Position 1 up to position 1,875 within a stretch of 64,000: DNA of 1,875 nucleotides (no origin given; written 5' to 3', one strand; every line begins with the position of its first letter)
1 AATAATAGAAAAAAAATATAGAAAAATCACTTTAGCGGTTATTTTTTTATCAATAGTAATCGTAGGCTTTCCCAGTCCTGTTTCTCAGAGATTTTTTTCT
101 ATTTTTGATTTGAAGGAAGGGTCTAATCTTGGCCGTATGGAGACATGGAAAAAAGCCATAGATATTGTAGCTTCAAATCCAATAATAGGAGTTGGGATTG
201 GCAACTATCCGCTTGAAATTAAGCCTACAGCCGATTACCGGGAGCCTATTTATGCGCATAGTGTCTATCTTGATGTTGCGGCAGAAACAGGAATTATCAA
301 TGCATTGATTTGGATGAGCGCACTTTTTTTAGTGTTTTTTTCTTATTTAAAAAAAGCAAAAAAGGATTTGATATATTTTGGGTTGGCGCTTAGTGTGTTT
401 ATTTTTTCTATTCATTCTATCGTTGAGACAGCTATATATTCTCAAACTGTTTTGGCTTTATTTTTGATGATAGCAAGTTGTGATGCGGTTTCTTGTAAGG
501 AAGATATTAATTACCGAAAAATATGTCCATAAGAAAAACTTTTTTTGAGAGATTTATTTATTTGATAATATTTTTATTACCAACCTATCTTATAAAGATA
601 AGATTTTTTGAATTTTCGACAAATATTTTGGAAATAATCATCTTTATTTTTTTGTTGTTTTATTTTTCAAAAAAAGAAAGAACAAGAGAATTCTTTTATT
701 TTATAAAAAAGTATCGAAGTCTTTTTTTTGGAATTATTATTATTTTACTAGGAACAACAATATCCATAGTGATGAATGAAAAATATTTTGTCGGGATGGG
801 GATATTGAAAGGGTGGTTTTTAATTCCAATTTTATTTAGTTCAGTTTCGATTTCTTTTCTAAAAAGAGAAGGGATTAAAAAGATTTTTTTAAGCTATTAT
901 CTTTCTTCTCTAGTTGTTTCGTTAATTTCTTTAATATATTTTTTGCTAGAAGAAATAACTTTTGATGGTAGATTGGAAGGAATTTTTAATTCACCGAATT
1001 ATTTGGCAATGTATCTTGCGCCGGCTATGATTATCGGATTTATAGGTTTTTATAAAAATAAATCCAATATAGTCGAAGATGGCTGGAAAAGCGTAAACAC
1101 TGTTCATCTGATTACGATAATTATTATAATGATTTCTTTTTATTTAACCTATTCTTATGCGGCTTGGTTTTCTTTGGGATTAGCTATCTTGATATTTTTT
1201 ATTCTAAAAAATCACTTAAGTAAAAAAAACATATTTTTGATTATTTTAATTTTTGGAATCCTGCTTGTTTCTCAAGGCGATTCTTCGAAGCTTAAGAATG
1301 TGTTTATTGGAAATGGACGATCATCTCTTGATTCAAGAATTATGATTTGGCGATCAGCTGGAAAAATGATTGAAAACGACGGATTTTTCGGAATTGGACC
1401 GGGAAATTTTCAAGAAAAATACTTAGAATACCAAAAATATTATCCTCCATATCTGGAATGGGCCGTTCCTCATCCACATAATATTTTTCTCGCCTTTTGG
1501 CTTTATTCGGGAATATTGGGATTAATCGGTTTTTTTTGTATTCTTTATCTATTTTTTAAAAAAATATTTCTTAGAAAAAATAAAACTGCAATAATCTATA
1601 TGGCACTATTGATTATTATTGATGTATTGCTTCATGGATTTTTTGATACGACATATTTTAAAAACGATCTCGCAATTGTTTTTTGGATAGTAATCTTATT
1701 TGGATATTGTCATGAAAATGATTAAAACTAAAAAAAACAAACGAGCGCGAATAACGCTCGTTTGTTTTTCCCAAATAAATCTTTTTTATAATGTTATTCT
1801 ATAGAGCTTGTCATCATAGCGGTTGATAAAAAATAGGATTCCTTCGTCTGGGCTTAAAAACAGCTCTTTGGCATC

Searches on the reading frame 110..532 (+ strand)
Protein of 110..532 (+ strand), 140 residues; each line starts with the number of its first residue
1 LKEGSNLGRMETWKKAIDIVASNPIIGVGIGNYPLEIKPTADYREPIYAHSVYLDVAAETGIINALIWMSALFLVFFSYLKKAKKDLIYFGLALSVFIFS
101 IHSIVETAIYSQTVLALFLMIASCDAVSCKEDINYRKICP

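Call 44: search_protein_families(library=pfam, proteins=[window:110-532:+])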
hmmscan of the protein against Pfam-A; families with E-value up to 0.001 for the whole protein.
window:110-532:+ (140 aa): 1 family
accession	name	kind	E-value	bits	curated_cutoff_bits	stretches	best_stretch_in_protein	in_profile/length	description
PF04932.20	Wzy_C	-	5.4e-14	52.7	31.7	1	2-69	77-149/149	O-Antigen ligase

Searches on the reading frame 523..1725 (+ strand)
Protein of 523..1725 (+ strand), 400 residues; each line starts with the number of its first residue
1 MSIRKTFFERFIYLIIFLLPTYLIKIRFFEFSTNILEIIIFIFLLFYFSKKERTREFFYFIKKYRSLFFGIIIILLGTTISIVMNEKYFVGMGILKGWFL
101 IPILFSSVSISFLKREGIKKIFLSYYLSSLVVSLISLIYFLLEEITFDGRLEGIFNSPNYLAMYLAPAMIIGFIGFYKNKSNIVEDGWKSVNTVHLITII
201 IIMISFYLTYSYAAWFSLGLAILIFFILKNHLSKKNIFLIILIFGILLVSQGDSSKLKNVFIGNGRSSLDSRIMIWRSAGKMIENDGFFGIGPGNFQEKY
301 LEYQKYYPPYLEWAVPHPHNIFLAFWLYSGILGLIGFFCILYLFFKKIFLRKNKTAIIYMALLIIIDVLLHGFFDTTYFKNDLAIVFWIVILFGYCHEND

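Call 44: search_protein_families(library=pfam, proteins=[window:523-1725:+])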
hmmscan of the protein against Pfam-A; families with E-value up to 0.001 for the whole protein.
window:523-1725:+ (400 aa): 1 family
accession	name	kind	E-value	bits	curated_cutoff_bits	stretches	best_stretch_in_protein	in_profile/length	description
PF04932.20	Wzy_C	-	2.4e-18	66.8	31.7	1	198-338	2-149/149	O-Antigen ligase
